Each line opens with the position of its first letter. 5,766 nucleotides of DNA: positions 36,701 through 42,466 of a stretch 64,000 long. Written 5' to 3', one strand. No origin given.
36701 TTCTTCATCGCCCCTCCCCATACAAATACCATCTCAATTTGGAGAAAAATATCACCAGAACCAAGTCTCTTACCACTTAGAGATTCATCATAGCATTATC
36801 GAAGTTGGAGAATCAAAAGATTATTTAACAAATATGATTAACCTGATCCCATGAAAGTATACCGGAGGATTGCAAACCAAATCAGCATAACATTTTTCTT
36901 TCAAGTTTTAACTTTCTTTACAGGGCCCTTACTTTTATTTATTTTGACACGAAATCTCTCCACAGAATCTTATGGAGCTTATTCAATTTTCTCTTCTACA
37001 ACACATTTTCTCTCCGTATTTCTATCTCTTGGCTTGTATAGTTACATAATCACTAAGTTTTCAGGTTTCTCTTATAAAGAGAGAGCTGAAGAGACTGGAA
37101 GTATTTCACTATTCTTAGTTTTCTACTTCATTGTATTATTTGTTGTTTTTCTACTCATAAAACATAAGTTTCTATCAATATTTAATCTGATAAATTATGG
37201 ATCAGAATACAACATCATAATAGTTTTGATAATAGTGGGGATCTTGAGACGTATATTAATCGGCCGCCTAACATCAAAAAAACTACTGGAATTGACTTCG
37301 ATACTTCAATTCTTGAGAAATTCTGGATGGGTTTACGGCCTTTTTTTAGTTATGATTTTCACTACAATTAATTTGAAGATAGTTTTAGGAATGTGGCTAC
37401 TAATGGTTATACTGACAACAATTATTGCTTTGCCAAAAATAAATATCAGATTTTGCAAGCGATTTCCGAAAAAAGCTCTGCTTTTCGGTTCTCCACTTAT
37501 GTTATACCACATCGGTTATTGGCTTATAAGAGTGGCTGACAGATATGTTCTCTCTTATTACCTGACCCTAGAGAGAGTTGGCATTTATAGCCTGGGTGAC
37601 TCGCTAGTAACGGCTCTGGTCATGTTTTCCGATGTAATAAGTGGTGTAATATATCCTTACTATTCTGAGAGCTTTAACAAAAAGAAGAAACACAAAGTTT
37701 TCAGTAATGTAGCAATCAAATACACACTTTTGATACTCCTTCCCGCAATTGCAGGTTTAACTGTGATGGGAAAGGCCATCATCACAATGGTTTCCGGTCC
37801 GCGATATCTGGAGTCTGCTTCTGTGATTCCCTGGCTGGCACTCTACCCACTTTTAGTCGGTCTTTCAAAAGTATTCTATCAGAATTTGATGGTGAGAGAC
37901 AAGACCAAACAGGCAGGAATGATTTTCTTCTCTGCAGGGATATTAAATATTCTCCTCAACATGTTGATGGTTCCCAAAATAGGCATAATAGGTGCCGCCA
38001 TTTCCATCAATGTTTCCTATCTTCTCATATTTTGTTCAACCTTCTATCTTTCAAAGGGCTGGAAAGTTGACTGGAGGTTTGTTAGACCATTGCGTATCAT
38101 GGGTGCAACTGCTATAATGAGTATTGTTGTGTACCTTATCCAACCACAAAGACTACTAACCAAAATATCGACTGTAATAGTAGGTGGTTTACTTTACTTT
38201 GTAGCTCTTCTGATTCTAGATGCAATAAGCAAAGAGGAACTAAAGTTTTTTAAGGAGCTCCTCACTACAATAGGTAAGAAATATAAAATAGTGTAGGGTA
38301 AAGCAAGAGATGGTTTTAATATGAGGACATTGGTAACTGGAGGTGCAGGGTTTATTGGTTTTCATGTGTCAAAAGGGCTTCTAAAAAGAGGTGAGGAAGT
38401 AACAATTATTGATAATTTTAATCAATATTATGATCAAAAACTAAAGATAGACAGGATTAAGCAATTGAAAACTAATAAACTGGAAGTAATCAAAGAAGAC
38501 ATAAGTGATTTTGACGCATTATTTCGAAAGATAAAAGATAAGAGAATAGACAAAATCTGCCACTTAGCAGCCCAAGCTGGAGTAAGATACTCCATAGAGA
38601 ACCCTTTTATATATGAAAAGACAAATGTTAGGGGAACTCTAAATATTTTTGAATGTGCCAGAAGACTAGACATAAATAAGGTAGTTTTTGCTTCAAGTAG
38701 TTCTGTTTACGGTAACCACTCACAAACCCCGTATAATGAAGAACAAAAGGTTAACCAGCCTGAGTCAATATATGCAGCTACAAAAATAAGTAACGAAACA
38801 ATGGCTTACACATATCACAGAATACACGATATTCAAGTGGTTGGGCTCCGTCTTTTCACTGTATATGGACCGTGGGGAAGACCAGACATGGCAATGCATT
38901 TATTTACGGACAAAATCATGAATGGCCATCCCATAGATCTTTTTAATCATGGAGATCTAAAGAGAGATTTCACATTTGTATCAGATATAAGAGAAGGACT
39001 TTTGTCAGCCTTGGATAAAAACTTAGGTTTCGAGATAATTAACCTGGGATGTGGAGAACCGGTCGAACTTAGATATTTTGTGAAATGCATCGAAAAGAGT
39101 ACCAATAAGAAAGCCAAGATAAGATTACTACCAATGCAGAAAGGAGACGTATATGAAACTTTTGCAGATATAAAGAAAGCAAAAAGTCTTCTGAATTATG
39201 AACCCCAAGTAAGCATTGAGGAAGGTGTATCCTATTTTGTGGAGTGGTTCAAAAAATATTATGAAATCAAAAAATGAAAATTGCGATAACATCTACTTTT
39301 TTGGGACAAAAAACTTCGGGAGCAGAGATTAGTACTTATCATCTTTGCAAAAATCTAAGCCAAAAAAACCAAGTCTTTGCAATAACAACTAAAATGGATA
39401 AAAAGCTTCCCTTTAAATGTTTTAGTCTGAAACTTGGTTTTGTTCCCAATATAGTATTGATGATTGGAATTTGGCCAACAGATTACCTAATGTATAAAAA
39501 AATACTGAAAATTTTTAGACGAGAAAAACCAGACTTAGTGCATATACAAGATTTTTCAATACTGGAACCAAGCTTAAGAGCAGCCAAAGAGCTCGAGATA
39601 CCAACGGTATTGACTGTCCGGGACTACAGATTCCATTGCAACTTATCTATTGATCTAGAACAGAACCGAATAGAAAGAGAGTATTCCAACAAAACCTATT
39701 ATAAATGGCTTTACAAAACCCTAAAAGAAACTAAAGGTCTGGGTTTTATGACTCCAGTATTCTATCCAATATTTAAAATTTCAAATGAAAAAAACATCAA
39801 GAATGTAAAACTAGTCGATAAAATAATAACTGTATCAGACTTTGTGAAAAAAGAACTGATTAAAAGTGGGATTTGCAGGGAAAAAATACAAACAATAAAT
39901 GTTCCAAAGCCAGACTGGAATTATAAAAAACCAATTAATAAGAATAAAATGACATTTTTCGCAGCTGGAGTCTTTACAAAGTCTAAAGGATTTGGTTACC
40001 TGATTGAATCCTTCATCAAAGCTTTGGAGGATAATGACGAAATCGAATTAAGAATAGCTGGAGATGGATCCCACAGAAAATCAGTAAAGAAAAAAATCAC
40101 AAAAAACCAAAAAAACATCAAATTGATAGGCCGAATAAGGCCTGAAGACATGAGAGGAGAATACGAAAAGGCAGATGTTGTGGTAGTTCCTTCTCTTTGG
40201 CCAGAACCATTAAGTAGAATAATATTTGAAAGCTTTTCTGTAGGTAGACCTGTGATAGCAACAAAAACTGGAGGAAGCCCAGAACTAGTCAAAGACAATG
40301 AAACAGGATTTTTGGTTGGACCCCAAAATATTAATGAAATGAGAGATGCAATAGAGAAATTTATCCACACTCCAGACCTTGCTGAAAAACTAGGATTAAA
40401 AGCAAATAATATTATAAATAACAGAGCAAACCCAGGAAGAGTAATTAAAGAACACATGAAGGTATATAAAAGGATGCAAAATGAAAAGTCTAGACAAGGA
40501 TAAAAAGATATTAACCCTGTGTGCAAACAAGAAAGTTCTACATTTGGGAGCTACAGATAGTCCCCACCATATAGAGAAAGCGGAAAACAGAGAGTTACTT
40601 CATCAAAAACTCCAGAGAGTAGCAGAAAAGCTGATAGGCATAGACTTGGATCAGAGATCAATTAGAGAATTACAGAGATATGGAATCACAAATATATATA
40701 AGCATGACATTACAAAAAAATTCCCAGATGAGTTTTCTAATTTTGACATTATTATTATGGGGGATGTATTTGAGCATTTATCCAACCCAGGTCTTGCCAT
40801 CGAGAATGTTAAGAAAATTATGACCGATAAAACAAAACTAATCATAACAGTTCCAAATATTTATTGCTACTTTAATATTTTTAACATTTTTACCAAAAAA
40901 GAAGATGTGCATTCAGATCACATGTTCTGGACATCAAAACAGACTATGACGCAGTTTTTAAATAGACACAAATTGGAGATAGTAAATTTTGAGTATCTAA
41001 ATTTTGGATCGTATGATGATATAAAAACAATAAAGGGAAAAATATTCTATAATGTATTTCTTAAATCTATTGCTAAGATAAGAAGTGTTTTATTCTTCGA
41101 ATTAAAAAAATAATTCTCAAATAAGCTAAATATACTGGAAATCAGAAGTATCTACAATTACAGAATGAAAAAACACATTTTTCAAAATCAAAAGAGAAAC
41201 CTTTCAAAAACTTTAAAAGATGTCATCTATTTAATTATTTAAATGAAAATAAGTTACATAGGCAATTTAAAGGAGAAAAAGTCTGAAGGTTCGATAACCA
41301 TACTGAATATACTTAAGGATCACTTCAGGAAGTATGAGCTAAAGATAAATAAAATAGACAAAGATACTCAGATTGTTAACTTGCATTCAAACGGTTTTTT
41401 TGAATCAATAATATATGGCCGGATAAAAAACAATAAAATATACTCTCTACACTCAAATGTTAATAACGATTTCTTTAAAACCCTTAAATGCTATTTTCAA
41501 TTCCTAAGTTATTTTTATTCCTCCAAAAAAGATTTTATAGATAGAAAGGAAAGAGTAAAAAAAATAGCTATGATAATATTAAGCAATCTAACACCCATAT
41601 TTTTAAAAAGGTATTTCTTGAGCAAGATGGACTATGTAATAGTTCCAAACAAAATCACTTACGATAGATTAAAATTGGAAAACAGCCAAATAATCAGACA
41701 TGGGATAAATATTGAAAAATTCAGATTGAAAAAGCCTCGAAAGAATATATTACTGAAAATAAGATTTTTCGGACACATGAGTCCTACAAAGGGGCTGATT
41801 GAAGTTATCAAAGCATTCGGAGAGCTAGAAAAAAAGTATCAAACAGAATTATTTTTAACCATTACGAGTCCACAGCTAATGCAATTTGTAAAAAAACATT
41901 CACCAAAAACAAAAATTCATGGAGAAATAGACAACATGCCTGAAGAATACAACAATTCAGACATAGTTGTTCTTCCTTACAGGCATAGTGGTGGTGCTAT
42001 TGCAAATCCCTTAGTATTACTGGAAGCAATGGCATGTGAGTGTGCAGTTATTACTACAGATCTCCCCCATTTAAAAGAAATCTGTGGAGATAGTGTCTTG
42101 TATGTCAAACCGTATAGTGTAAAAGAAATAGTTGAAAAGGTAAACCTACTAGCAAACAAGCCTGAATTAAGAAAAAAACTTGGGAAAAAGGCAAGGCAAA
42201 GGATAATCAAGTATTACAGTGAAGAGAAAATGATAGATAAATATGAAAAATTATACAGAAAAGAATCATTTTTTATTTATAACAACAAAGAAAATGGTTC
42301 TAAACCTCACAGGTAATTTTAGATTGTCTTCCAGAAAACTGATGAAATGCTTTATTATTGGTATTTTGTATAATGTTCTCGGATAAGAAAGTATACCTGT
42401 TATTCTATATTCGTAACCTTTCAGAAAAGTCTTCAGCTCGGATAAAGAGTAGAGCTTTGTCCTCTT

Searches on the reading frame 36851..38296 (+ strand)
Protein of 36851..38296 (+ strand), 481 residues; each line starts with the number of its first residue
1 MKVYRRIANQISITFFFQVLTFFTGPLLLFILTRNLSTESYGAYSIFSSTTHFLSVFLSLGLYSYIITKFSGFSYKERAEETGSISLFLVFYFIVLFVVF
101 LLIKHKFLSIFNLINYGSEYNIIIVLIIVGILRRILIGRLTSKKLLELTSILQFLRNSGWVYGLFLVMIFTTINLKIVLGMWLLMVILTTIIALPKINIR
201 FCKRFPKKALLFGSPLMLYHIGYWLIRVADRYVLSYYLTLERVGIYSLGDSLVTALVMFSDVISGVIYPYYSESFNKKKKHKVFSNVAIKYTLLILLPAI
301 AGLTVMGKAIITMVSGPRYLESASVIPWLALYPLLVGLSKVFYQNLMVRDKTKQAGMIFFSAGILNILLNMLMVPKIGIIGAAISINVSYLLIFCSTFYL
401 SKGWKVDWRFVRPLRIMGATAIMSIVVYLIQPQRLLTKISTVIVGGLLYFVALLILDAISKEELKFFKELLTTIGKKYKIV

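Call 8: search_protein_families(library=pfam, proteins=[window:36851-38296:+], max_evalue=0.001)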
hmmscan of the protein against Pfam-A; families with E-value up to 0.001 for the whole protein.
window:36851-38296:+ (481 aa): 2 families
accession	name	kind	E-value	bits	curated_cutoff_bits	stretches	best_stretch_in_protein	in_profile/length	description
PF13440.11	Polysacc_synt_3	-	8e-15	55.3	23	1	31-323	1-292/293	Polysaccharide biosynthesis protein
PF01943.22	Polysacc_synt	-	2.4e-13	50.6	28.2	1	10-274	4-273/274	Polysaccharide biosynthesis protein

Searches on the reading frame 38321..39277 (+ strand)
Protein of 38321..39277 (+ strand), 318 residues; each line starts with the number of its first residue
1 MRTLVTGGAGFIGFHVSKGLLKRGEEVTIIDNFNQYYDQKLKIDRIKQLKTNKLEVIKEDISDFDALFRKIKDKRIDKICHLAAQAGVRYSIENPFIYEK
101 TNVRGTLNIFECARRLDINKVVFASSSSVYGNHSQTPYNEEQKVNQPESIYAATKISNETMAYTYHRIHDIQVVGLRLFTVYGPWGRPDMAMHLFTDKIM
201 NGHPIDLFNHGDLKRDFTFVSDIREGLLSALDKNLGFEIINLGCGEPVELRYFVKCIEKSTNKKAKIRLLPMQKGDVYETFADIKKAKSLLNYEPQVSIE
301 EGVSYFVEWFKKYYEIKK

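Call 8: search_protein_families(library=pfam, proteins=[window:38321-39277:+], max_evalue=0.001)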
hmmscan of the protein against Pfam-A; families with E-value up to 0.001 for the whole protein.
window:38321-39277:+ (318 aa): 8 families
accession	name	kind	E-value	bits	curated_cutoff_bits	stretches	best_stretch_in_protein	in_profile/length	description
PF16363.11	GDP_Man_Dehyd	-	4.5e-57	194.4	27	1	4-304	1-330/332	GDP-mannose 4,6 dehydratase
PF01370.27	Epimerase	-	9.1e-54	182.8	20.9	1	4-243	2-240/240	NAD dependent epimerase/dehydratase family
PF01073.25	3Beta_HSD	-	2.8e-19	69.6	22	1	4-185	1-185/280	3-beta hydroxysteroid dehydrogenase/isomerase family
PF02719.21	Polysacc_synt_2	-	9.6e-17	61.5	20.2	1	4-269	2-260/293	Polysaccharide biosynthesis protein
PF04321.23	RmlD_sub_bind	-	5.6e-13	49.1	27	1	1-207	1-175/287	RmlD substrate binding domain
PF07993.18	NAD_binding_4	-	9.5e-10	38.5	20.1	1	5-183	1-209/258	Male sterility protein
PF08659.16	KR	-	1.1e-07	32.4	22.6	1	4-139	4-150/180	KR domain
PF13460.12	NAD_binding_10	-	0.00016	22.1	27.2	1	7-165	1-140/184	NAD(P)H-binding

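Call 60: search_protein_families(library=ncbifam, proteins=[window:38321-39277:+], max_evalue=1e-25)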
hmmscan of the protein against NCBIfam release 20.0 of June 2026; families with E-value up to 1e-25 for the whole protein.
window:38321-39277:+ (318 aa): 6 families
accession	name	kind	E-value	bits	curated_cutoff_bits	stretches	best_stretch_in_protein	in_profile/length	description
TIGR01179.1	galE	equivalog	1.5e-52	178.4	262.3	1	3-183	2-178/332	UDP-glucose 4-epimerase GalE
TIGR04180.1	EDH_00030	hypoth_equivalog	1.1e-47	162.5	475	1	4-297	2-296/297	NAD-dependent 4,6-dehydratase LegB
TIGR01181.1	dTDP_gluc_dehyt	equivalog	6.8e-43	147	365.1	1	3-313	2-314/321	dTDP-glucose 4,6-dehydratase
TIGR02197.1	heptose_epim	equivalog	6.1e-38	130.8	274.6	1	4-312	2-315/316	ADP-glyceromanno-heptose 6-epimerase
NF007956.0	PRK10675.1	subfamily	3.7e-36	124.9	394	1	1-183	1-182/338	UDP-glucose 4-epimerase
NF011728.1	PRK15181.1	equivalog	4.3e-36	124.6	760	1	2-311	17-338/348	Vi polysaccharide biosynthesis UDP-N-acetylglucosaminuronic acid C-4 epimerase TviC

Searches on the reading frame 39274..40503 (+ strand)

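Call 8: search_protein_families(library=pfam, proteins=[window:39274-40503:+], max_evalue=0.001)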
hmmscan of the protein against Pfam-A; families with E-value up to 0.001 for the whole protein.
window:39274-40503:+ (409 aa): 5 families
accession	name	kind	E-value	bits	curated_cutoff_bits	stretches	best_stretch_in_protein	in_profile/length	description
PF00534.26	Glycos_transf_1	-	8.6e-33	113.7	26.4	1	215-377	5-169/172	Glycosyl transferases group 1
PF13692.12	Glyco_trans_1_4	-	1.5e-27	97.1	27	1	228-364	4-140/142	Glycosyl transferases group 1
PF13439.12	Glyco_transf_4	-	6.3e-15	56.1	28.5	1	15-208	2-162/170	Glycosyltransferase Family 4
PF13524.12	Glyco_trans_1_2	-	8.3e-08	32.7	25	1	246-386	4-134/144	Glycosyl transferase-like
PF13579.12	Glyco_trans_4_4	-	7.9e-05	23.5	29.7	0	76-121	62-107/158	Glycosyl transferase 4-like domain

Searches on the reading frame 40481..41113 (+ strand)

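Call 8: search_protein_families(library=pfam, proteins=[window:40481-41113:+], max_evalue=0.001)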
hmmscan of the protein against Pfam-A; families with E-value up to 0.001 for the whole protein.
window:40481-41113:+ (210 aa): 4 families
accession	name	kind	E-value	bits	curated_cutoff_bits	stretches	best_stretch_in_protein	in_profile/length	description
PF13489.12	Methyltransf_23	-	2e-06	28.1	27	1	50-167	46-161/164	Methyltransferase domain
PF08241.18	Methyltransf_11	-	2.1e-06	28.7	21.2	1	41-121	11-94/95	Methyltransferase domain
PF08242.18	Methyltransf_12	-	2.6e-06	28.5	30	1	49-117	21-95/98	Methyltransferase domain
PF13847.12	Methyltransf_31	-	1.2e-05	25.5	27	1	16-126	4-113/145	Methyltransferase domain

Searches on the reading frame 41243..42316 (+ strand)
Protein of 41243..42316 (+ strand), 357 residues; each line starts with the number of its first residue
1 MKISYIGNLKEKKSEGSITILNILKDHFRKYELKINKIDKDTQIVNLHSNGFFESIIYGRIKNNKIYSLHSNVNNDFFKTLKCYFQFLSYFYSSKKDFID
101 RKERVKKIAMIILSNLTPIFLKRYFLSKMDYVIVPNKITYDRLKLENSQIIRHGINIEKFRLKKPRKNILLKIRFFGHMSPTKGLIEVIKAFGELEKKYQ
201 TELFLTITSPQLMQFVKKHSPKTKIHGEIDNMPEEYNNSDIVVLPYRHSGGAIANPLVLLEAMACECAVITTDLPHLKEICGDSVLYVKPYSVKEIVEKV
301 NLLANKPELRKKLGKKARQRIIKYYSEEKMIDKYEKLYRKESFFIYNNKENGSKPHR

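Call 8: search_protein_families(library=pfam, proteins=[window:41243-42316:+], max_evalue=0.001)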
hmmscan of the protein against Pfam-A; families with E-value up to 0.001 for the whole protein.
window:41243-42316:+ (357 aa): 3 families
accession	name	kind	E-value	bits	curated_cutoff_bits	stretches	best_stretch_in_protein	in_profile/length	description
PF00534.26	Glycos_transf_1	-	2.2e-22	79.8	26.4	1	171-320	16-172/172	Glycosyl transferases group 1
PF13692.12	Glyco_trans_1_4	-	8.2e-19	68.7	27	1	173-304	4-140/142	Glycosyl transferases group 1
PF13524.12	Glyco_trans_1_2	-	1.3e-10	41.8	25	1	222-332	28-140/144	Glycosyl transferase-like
